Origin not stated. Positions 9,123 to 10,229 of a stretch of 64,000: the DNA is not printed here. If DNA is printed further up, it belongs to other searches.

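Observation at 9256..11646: Leaderless, translationally coupled operon of three paralogous zinc-ribbon proteins of unknown function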

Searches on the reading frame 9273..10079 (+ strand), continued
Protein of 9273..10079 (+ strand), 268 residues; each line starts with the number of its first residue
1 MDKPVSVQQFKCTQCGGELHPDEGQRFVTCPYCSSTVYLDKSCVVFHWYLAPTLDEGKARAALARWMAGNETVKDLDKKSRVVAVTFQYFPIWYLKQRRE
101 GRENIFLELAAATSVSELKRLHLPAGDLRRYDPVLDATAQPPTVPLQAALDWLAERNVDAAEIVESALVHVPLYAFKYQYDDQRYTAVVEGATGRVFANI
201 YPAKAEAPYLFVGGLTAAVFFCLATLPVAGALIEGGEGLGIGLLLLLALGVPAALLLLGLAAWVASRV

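Call 72: find_encoding_contigs(protein=P0457, flank=7000, max_places=1)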
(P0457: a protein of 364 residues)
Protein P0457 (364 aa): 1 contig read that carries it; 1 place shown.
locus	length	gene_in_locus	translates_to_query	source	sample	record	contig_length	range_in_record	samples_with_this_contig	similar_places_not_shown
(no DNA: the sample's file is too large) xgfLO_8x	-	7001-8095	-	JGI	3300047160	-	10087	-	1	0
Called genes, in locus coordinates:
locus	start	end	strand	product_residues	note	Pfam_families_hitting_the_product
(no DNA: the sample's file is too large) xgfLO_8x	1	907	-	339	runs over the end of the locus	?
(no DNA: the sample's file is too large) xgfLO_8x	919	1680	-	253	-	PF03130:HEAT_PBS (faint), PF13646:HEAT_2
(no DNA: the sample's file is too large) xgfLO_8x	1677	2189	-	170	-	-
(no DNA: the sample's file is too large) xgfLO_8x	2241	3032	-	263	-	PF10728:DUF2520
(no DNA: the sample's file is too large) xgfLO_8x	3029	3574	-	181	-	PF01467:CTP_transf_like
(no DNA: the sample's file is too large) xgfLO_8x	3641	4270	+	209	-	PF13091:PLDc_2, PF00614:PLDc (weak)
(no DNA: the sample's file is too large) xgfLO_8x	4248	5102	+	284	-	PF00150:Cellulase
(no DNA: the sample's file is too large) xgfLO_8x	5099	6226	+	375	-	PF00561:Abhydrolase_1, PF12146:Hydrolase_4 (weak)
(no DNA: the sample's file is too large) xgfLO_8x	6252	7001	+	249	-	-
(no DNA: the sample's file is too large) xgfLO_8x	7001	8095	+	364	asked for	-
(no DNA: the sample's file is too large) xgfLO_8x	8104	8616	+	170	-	-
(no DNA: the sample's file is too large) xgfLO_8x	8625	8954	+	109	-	PF11746:DUF3303 (weak)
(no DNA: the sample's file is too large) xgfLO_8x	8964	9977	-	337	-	?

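Call 82: search_protein_families(library=pfam, proteins=[L086:613-1368:+, L086:1374-2498:+, L086:2514-3158:+, L088:3208-3726:+], max_evalue=0.01)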
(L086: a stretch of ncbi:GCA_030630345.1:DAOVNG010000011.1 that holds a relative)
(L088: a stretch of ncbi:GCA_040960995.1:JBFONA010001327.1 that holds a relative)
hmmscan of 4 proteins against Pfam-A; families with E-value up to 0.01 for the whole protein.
L086:613-1368:+ (252 aa): 0 families

L086:1374-2498:+ (375 aa): 2 families
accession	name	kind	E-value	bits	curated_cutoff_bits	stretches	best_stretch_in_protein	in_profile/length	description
PF03119.21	DNA_ligase_ZBD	-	0.0033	17.7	25.8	1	10-30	1-21/27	NAD-dependent DNA ligase C4 zinc finger domain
PF01396.24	Zn_ribbon_Top1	-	0.0046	17.2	32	0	10-35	3-27/39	Topoisomerase DNA binding C4 zinc finger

L086:2514-3158:+ (215 aa): 1 family
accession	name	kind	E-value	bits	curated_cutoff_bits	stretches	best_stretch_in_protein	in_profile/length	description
PF25164.1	CoiA_N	-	0.001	18.9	26.3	1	19-44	8-33/50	Competence protein CoiA, N-terminal domain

L088:3208-3726:+ (173 aa): 0 families

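Call 84: find_encoding_contigs(protein=P0520, flank=6000, max_places=1)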
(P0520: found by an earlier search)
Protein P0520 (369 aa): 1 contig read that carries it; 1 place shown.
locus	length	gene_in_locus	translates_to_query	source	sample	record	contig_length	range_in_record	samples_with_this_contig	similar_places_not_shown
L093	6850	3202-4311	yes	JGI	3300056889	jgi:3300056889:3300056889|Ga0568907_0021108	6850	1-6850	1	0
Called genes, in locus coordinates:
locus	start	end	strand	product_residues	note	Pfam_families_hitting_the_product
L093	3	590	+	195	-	?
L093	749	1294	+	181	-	-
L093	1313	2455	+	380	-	PF13421:Band_7_1, PF01145:Band_7, PF17032:Zn_ribbon_15 (faint), PF12773:DZR, PF13240:Zn_Ribbon_1 (weak), PF13248:Zn_ribbon_3 (faint), PF24460:DUF7575 (faint)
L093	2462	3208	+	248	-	-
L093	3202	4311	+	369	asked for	-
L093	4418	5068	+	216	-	-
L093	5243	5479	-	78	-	-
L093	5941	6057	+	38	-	-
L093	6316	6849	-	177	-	?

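Call 85: find_encoding_contigs(protein=P0438, flank=6000, max_places=1)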
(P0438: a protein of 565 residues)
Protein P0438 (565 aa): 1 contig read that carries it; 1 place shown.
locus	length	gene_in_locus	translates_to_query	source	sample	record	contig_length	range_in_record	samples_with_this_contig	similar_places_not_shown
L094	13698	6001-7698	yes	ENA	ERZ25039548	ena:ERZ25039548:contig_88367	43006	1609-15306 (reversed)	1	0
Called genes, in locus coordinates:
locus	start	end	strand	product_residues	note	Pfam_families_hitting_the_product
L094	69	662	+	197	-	-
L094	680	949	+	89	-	-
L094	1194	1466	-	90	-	PF01184:Gpr1_Fun34_YaaH (weak)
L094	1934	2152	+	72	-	-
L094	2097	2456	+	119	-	-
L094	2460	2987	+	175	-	-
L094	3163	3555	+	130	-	-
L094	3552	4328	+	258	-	-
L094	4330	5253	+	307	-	-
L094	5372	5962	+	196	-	-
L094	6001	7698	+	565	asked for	-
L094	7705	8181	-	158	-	PF01161:PBP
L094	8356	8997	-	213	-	PF01161:PBP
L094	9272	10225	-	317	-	PF01061:ABC2_membrane (weak), PF12679:ABC2_membrane_2 (weak)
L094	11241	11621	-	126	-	-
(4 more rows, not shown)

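Call 86: find_encoding_contigs(protein=P0429, flank=6000, max_places=1)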
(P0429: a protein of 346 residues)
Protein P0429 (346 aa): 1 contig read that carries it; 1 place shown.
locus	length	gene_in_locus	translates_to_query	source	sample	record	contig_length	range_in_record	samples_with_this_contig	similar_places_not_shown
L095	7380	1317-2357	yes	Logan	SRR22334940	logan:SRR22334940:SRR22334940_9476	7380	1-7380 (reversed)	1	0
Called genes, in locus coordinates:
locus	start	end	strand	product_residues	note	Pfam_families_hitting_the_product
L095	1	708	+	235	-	?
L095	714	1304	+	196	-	-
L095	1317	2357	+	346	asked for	-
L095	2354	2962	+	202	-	-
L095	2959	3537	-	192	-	PF01161:PBP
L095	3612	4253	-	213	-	PF01161:PBP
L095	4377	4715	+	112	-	PF07883:Cupin_2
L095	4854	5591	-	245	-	PF01061:ABC2_membrane, PF12679:ABC2_membrane_2 (weak)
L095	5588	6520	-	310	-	PF00005:ABC_tran, PF13304:AAA_21, PF13732:DrrA1-3_C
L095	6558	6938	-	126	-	-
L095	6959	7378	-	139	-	?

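Call 87: search_protein_families(library=ncbifam, proteins=[L088:3208-3726:+, L088:3747-4895:+, L093:749-1291:+], max_evalue=0.001)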
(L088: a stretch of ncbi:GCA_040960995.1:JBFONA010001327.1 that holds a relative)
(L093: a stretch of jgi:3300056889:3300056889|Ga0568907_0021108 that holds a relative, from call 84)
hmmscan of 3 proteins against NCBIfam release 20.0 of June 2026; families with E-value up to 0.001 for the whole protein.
L088:3208-3726:+ (173 aa): 1 family
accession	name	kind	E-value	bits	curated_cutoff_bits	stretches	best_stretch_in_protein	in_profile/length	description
NF047596.1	LIMLP_15305_fam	equivalog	7.1e-08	32.5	210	1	35-169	37-172/175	LIMLP_15305 family protein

L088:3747-4895:+ (383 aa): 1 family
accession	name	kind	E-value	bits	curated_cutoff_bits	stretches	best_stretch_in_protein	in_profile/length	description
NF011149.0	PRK14559.1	equivalog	0.00016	20.5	374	1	301-351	2-51/642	serine/threonine phosphatase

L093:749-1291:+ (181 aa): 1 family
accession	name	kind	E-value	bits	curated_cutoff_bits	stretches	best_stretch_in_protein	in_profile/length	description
NF047596.1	LIMLP_15305_fam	equivalog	1.3e-14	54.5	210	1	18-174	12-170/175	LIMLP_15305 family protein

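Call 97: list_cluster_members(proteins=[P0490, P0492, P0493, P0498, P0505, P0484, P0473, P0471, P0468, P0461])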
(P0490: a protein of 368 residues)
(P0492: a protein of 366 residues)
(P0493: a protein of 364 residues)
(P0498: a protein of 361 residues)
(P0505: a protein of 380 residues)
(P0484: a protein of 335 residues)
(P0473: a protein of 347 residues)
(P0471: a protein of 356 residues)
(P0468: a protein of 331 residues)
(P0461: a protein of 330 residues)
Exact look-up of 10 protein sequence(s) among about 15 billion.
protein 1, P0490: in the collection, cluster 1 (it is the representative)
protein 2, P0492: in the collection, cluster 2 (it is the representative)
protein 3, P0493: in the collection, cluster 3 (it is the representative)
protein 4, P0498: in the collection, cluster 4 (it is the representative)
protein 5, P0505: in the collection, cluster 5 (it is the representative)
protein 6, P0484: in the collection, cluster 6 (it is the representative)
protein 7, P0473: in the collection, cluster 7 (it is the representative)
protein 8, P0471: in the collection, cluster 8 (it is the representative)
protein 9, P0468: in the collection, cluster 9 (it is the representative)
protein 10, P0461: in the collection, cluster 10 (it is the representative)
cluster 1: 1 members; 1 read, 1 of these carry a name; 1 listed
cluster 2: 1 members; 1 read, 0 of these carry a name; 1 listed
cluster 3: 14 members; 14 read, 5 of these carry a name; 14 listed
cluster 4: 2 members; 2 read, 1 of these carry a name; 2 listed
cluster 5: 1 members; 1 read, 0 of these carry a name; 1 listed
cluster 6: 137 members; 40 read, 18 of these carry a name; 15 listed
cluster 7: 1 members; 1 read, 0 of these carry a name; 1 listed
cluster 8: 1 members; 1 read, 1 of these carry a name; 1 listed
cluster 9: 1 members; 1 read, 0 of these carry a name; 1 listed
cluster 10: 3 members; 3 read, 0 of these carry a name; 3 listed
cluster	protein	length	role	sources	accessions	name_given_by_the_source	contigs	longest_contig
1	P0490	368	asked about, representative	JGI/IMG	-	hypothetical protein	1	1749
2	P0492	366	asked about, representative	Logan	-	-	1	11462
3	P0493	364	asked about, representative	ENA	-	-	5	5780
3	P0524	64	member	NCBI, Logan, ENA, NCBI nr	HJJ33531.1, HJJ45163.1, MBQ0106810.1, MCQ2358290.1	MAG TPA: hypothetical protein O0X19_04040 [Methanocorpusculum sp.] | hypothetical protein [Candidatus Methanocorpusculum equi]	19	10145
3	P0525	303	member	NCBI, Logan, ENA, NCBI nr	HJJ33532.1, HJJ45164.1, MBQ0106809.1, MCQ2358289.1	MAG TPA: hypothetical protein O0X19_04045 [Methanocorpusculum sp.] | hypothetical protein [Candidatus Methanocorpusculum equi]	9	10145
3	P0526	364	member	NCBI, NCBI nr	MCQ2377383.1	MAG: hypothetical protein MJ006_05210 [Methanocorpusculum sp.] | hypothetical protein [Methanocorpusculum sp.]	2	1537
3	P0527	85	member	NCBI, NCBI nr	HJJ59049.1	MAG TPA: hypothetical protein O0X84_06105, partial [Methanocorpusculum sp.] | hypothetical protein [Methanocorpusculum sp.]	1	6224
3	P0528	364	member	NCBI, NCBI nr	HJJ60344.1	MAG TPA: hypothetical protein O0Y08_05740 [Methanocorpusculum sp.] | hypothetical protein [Methanocorpusculum sp.]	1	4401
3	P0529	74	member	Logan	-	-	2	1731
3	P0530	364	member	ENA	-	-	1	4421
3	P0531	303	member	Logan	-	-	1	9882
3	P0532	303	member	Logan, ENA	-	-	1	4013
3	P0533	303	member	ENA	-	-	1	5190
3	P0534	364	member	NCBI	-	-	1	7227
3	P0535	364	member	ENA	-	-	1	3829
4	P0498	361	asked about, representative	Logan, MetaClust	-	\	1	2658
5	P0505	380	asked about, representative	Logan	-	-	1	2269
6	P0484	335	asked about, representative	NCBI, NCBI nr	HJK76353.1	MAG TPA: hypothetical protein O0X03_01890 [Methanocorpusculum sp.] | hypothetical protein [Methanocorpusculum sp.]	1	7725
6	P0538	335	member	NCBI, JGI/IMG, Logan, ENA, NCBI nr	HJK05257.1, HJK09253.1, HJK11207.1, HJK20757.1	MAG TPA: hypothetical protein O0X46_03375 [Methanocorpusculum sp.] | hypothetical protein [Candidatus Methanocorpusculum faecipullorum]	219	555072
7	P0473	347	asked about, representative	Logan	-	-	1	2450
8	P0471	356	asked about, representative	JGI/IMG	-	hypothetical protein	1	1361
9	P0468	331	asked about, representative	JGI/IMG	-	-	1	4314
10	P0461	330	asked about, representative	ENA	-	-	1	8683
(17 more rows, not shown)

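Call 98: find_encoding_contigs(protein=P0538, flank=7000, max_places=1)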
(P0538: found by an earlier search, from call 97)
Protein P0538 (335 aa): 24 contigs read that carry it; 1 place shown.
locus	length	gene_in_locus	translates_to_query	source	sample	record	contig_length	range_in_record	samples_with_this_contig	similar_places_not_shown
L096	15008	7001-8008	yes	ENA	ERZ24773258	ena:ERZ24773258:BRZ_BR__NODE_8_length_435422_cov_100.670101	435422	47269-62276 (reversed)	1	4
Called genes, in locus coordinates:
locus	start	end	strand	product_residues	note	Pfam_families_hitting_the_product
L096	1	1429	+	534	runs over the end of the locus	PF04998:RNA_pol_Rpb1_5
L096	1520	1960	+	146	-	PF00254:FKBP_C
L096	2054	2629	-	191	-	PF01613:Flavin_Reduct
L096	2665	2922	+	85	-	PF04024:PspC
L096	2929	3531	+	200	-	PF17884:DUF5591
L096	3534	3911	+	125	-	PF01205:Impact_N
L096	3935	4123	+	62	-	-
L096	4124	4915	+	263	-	PF01975:SurE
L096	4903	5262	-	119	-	-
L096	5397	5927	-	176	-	-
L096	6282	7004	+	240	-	-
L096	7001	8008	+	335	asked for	-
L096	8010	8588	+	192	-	-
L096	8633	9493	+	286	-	PF01040:UbiA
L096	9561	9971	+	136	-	-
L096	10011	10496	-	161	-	PF00583:Acetyltransf_1, PF13673:Acetyltransf_10 (weak), PF13508:Acetyltransf_7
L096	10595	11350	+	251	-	PF06695:Sm_multidrug_ex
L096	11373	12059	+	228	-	PF06695:Sm_multidrug_ex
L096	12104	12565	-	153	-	PF01325:Fe_dep_repress, PF02742:Fe_dep_repr_C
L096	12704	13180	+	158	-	PF04023:FeoA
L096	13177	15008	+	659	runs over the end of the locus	PF01926:MMR_HSR1, PF02421:FeoB_N, PF09439:SRPRB (weak), PF17910:FeoB_Cyto, PF07670:Gate, PF07664:FeoB_C, PF07670:Gate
